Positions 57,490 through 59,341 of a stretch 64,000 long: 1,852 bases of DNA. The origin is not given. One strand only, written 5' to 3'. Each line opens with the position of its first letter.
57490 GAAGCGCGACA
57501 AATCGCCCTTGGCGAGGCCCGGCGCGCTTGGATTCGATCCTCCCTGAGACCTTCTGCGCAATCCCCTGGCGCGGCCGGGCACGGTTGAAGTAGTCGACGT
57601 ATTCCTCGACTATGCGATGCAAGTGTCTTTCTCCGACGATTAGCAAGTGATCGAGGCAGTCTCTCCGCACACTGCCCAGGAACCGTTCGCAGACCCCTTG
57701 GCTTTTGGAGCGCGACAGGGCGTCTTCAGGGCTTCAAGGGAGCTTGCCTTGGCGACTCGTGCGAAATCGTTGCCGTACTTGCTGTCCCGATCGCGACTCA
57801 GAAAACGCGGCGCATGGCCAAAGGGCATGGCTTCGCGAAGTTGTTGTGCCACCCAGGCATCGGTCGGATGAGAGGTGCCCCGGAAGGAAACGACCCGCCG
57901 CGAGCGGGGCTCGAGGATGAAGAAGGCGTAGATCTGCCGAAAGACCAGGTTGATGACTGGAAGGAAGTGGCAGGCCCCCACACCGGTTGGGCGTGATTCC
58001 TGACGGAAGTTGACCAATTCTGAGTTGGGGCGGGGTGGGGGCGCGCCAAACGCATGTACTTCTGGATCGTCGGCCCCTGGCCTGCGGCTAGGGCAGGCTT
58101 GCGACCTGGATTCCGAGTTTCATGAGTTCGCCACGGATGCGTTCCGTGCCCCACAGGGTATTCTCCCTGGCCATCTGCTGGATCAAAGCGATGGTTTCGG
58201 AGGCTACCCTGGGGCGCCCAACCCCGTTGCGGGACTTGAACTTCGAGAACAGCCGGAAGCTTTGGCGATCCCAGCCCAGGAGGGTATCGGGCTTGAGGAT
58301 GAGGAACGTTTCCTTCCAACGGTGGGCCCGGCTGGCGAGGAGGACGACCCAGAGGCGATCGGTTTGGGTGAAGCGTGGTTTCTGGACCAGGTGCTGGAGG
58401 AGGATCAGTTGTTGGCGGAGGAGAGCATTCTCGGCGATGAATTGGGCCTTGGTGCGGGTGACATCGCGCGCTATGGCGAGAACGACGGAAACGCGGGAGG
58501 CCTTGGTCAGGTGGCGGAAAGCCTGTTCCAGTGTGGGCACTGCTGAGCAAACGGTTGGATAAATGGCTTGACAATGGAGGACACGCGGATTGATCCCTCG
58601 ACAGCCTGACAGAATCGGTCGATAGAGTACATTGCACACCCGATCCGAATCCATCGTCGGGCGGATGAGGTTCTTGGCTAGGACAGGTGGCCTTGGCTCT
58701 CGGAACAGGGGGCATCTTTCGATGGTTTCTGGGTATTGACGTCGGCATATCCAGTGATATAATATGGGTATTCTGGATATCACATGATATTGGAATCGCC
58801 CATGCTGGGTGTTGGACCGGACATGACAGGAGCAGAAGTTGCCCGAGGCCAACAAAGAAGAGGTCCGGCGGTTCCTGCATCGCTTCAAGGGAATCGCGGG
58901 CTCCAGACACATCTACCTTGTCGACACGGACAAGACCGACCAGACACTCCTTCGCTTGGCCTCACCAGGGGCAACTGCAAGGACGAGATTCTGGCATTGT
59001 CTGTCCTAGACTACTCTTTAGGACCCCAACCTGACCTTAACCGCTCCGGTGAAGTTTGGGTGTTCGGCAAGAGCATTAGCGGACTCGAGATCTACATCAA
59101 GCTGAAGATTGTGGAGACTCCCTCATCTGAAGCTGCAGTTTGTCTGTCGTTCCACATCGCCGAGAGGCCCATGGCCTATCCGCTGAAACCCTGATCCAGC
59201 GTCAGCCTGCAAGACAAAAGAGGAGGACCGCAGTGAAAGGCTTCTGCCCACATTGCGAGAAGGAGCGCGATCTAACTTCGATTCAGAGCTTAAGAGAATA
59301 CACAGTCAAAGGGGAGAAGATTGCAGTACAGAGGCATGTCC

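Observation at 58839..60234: Frameshifted MqsR-like toxin paired with an intact three-domain antitoxin (Zn ribbon + HTH + Panacea/DUF4065)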

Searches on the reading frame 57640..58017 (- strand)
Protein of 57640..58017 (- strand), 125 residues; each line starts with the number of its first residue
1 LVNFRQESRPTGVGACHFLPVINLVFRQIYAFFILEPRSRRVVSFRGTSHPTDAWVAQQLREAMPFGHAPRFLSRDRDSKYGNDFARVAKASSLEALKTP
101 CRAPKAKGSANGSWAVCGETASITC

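Call 25: search_protein_families(library=pfam, proteins=[window:57640-58017:-], max_evalue=0.001)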
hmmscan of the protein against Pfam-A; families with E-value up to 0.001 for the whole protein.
window:57640-58017:- (125 aa): 0 families

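Call 51: search_protein_families(library=pfam, proteins=[window:57640-58017:-], max_evalue=1)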
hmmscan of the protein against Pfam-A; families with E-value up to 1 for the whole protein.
window:57640-58017:- (125 aa): 1 family
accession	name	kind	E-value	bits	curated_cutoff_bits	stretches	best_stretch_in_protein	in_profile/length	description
PF00665.32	rve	-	0.018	15.8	32.6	1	26-91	21-89/102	Integrase core domain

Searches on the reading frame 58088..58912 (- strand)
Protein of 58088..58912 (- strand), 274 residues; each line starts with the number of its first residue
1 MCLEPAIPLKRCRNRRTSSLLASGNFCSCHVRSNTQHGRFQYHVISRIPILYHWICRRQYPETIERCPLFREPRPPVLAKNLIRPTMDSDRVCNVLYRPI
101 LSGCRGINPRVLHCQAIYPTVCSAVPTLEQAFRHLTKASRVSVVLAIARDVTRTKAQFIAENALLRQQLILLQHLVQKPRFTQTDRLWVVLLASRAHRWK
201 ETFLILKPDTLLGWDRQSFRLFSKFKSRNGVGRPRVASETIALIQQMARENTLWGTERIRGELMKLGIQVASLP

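Call 25: search_protein_families(library=pfam, proteins=[window:58088-58912:-], max_evalue=0.001)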
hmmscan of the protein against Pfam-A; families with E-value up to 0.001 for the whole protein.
window:58088-58912:- (274 aa): 0 families

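Call 51: search_protein_families(library=pfam, proteins=[window:58088-58912:-], max_evalue=1)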
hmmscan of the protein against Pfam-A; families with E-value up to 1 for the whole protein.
window:58088-58912:- (274 aa): 1 family
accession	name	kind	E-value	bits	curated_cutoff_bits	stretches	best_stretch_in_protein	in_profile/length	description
PF13565.12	HTH_32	-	0.0049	17.8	33.7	1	227-266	19-60/73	Homeodomain-like domain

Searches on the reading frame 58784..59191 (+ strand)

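Call 3: search_protein_families(library=pfam, proteins=[window:58784-59191:+], max_evalue=1)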
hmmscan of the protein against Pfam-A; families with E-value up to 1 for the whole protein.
window:58784-59191:+ (136 aa): 1 family
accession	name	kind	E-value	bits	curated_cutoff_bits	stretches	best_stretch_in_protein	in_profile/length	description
PF15723.11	MqsR_toxin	-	0.28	12.1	26.2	1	51-124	25-94/95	Motility quorum-sensing regulator, toxin of MqsA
